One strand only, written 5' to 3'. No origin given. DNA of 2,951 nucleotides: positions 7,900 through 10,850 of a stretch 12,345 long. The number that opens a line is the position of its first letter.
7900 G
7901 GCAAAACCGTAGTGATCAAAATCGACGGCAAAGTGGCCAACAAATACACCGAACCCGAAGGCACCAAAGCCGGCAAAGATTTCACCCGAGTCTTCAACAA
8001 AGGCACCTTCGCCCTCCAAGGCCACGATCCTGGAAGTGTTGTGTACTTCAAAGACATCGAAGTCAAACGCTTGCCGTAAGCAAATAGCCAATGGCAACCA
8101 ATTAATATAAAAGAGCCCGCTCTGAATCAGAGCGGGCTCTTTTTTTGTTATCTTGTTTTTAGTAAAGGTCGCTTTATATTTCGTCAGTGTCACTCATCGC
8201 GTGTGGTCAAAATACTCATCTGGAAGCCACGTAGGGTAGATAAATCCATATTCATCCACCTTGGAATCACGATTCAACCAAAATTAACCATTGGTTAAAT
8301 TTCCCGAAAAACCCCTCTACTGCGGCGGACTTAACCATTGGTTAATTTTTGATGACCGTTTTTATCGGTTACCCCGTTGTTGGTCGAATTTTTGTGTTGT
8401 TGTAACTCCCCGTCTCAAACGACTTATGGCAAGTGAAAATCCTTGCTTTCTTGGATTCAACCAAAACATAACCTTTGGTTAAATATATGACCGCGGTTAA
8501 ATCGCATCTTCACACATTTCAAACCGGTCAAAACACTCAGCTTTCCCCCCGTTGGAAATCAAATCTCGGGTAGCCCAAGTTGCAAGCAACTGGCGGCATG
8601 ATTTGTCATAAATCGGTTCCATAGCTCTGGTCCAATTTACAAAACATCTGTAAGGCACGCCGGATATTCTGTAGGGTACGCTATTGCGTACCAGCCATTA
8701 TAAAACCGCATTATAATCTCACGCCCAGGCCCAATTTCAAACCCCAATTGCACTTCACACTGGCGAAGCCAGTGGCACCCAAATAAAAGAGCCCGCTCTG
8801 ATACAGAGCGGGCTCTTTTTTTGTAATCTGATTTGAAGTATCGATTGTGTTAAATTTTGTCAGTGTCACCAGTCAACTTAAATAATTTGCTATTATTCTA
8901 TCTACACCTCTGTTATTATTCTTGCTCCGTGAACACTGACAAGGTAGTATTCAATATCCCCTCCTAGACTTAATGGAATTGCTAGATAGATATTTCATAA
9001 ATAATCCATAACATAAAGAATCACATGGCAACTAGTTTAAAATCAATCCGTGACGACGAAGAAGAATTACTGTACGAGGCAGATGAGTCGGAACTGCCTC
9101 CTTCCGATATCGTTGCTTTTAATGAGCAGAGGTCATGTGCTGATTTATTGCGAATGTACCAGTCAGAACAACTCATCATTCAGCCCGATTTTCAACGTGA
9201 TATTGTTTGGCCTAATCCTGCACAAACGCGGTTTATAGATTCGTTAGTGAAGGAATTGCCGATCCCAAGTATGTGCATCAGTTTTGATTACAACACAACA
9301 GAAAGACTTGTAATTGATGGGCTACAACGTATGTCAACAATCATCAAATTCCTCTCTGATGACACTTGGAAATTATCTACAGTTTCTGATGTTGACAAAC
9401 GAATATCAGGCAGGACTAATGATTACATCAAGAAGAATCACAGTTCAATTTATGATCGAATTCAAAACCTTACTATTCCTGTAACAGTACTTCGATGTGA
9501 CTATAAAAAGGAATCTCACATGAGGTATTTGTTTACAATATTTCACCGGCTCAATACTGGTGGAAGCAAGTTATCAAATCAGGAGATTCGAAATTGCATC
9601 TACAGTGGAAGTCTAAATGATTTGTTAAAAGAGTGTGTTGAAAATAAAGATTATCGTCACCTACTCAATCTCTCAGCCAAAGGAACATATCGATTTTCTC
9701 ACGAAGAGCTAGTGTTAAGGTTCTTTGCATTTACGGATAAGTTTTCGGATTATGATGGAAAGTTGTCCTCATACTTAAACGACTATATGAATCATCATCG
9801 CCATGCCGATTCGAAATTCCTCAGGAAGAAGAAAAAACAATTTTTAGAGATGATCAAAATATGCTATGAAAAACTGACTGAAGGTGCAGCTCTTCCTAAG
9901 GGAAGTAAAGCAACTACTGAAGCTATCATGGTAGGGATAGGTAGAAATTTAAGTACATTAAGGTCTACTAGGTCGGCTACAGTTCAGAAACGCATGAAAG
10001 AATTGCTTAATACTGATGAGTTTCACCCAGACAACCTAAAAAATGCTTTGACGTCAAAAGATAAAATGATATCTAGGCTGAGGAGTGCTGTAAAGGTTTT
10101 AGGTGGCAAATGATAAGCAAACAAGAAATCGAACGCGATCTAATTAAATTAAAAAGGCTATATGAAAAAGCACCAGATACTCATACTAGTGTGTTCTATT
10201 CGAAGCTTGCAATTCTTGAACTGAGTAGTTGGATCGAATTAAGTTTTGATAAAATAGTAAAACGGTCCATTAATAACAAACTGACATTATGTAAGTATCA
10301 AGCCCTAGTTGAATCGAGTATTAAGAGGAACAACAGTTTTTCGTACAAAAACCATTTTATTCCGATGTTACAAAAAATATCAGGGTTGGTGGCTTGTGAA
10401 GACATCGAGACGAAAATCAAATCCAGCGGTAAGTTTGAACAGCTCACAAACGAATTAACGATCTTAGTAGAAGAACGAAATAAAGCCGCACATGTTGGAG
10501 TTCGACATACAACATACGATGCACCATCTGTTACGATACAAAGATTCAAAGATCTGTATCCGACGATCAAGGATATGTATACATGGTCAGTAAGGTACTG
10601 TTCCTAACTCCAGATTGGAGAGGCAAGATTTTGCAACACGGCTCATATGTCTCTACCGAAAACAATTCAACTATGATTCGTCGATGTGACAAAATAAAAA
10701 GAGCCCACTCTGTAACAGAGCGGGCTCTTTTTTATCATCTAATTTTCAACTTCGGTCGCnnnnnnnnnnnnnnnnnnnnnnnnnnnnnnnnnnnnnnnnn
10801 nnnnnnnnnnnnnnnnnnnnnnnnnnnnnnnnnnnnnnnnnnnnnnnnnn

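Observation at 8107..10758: ~2.6-kb AT-rich island inserted precisely into a shared convergent terminator, bounded and subdivided by three copies of the same terminator block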

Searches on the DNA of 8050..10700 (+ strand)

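Call 34: search_dna_similar(query=window:8870-10700:+, collection=ecoli_genomes, mode=distant, max_rows=15)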
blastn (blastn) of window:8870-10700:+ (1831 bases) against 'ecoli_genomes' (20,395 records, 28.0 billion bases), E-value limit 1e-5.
Records with a match: 17; places in all: 17; records where one place covers at least 80% of the query: 0.
Genomes with a match: 17 of 5426; with a place that covers at least 80% of the query: 0. Places per genome that has any: lowest 1, median 1, highest 1. On chromosomes: 17 places; on plasmids: 0.
Best place of each record, by identity: 60-80% 17.
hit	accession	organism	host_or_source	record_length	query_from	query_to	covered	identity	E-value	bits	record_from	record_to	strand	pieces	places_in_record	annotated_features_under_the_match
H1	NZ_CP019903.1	Escherichia coli strain MDR_56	Homo sapiens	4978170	244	730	27%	65.4%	5e-21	113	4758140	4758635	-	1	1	DUF262 domain-containing protein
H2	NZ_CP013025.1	Escherichia coli strain 2009C-3133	Homo sapiens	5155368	244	730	27%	65.4%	5e-21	113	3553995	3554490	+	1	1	DUF262 domain-containing protein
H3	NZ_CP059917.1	Escherichia coli strain 64.1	Turkey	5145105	244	730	27%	65.4%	5e-21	113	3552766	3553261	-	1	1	DUF262 domain-containing protein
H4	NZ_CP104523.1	Escherichia coli strain E7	Poultry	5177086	244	730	27%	65.4%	5e-21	113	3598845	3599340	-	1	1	DUF262 domain-containing protein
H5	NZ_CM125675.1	Escherichia coli strain 2020N21-246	Homo sapiens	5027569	244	730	27%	65.4%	5e-21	113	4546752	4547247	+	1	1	DUF262 domain-containing protein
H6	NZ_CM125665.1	Escherichia coli strain 2020N21-246-1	not applicable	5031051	244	730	27%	65.4%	5e-21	113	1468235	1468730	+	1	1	DUF262 domain-containing protein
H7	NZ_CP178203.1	Escherichia coli strain APEC17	Gallus gallus domesticus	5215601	244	730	27%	65.4%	5e-21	113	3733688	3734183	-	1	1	DUF262 domain-containing protein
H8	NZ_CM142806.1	Escherichia coli strain GPEC657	chicken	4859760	244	730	27%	65.4%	5e-21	113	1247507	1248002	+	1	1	DUF262 domain-containing protein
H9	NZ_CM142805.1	Escherichia coli strain GPEC673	chicken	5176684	244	730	27%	65.4%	5e-21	113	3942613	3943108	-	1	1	DUF262 domain-containing protein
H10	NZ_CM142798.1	Escherichia coli strain GPEC996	chicken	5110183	244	730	27%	65.4%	5e-21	113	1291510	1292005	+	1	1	DUF262 domain-containing protein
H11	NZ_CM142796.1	Escherichia coli strain GPEC1035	chicken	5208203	244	730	27%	65.4%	5e-21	113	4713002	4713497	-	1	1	DUF262 domain-containing protein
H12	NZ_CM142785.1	Escherichia coli strain GPEC1209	chicken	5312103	244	730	27%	65.4%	5e-21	113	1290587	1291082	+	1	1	DUF262 domain-containing protein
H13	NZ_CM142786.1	Escherichia coli strain GPEC1210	chicken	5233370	244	730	27%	65.4%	5e-21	113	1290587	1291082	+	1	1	DUF262 domain-containing protein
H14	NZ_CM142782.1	Escherichia coli strain GPEC1258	chicken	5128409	244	730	27%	65.4%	5e-21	113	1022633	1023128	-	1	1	DUF262 domain-containing protein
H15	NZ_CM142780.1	Escherichia coli strain GPEC1352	chicken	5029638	244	730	27%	65.4%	5e-21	113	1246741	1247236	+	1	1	DUF262 domain-containing protein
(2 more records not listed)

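Call 37: get_annotated_region(hit=H2, flank=6000)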
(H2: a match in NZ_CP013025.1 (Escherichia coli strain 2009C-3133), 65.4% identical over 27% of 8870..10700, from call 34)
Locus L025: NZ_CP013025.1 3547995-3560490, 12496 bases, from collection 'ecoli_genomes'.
description: Escherichia coli strain 2009C-3133 chromosome, complete genome
organism: Escherichia coli strain 2009C-3133 (NCBI taxid 562)
replicon: chromosome; assembly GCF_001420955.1
host: Homo sapiens; source: stool; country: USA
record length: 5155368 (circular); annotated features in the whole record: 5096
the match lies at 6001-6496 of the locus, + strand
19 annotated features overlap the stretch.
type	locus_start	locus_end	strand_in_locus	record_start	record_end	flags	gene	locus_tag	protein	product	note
CDS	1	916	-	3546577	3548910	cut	-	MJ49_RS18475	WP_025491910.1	primase-helicase zinc-binding domain-containing protein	-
CDS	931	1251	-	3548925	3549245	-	-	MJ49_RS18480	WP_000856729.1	DUF5375 domain-containing protein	-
CDS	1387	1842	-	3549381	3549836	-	-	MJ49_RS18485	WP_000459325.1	hypothetical protein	-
CDS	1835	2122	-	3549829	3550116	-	-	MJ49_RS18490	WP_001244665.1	derepression protein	-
CDS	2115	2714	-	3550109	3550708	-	-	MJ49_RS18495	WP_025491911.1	host cell division inhibitor Icd-like protein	-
CDS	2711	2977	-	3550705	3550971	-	-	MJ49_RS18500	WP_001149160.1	helix-turn-helix transcriptional regulator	-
CDS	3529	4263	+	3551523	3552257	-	-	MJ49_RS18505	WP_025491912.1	hypothetical protein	-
CDS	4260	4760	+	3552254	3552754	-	-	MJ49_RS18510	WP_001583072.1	ogr/Delta-like zinc finger family protein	-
CDS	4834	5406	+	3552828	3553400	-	-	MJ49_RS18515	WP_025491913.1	phage polarity suppression protein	-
CDS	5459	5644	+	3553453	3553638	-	-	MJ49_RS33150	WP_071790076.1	hypothetical protein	-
CDS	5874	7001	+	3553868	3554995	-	-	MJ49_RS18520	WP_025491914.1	DUF262 domain-containing protein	-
CDS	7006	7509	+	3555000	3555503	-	-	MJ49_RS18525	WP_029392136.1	HEPN domain-containing protein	-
CDS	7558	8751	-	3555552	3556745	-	-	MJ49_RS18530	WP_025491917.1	integrase domain-containing protein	-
tmRNA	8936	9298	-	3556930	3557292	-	ssrA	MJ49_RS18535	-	transfer-messenger RNA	-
CDS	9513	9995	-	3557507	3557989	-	smpB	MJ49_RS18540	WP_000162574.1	SsrA-binding protein SmpB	-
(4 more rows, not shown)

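Call 76: search_rna_families(source=window, start=8050, end=9050, threshold=evalue, max_evalue=10)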
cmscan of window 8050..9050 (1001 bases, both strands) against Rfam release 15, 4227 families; matches with E-value up to 10: 57.
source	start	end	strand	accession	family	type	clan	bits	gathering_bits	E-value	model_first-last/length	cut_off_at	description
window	8063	8146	+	RF00506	Thr_leader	Cis-reg; leader;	-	38.7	55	1.9e-05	1-118/118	no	Threonine operon leader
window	8106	8169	-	RF00506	Thr_leader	Cis-reg; leader;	-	38.2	55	2.4e-05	1-118/118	no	Threonine operon leader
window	8782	8848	-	RF00506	Thr_leader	Cis-reg; leader;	-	37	55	4.8e-05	1-118/118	no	Threonine operon leader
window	8757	8822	+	RF00506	Thr_leader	Cis-reg; leader;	-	36.6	55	5.7e-05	1-118/118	no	Threonine operon leader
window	8781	8864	-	RF02495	ohsC_RNA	Gene; antitoxin;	-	30.4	50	0.021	1-77/77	no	Oppression of Hydrophobic ORF by sRNA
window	8104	8172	-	RF02371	PyrG_leader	Cis-reg; leader;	-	29.4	65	0.12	1-78/78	no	PyrG leader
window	8785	8885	-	RF02607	AbsR25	Gene; sRNA;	-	26.6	47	0.032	1-164/164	no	Acinetobacter sRNA 25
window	8781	8907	-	RF02449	ncr1015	Gene; sRNA;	-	24.9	60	0.53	1-121/121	no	Bacillus sRNA ncr1015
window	8787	8859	-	RF02083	OrzO-P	Gene; antitoxin;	-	24.7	60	0.19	1-76/76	no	OrzO-P RNA antitoxin family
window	8079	8148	+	RF02074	STnc240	Gene; sRNA;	-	24.7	55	0.43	1-77/77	no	Enterobacterial sRNA STnc240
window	8755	8824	+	RF02074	STnc240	Gene; sRNA;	-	24.6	55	0.45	1-77/77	no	Enterobacterial sRNA STnc240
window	8109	8167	-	RF00512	Leu_leader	Cis-reg; leader;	-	24.5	50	0.015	1-148/148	no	Leucine operon leader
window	8783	8877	-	RF00513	Trp_leader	Cis-reg; leader;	-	24.4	41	0.021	1-100/100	no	Tryptophan operon leader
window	8755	8824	+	RF02064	STnc370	Gene; sRNA;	-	24.3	54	1.4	1-71/71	no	Enterobacterial sRNA STnc370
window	8090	8148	+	RF02064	STnc370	Gene; sRNA;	-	24.2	54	1.4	1-71/71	no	Enterobacterial sRNA STnc370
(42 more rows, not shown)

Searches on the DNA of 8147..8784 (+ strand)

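Call 69: search_dna_similar(query=window:8147-8784:+, collection=plasmids, mode=distant, max_rows=8, max_evalue=0.01)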
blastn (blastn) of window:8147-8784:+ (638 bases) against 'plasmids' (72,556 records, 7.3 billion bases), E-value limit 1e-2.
No match.

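Call 70: search_dna_similar(query=window:8147-8784:+, collection=phages, mode=distant, max_rows=8, max_evalue=0.01)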
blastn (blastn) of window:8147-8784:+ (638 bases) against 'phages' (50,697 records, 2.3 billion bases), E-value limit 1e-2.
No match.
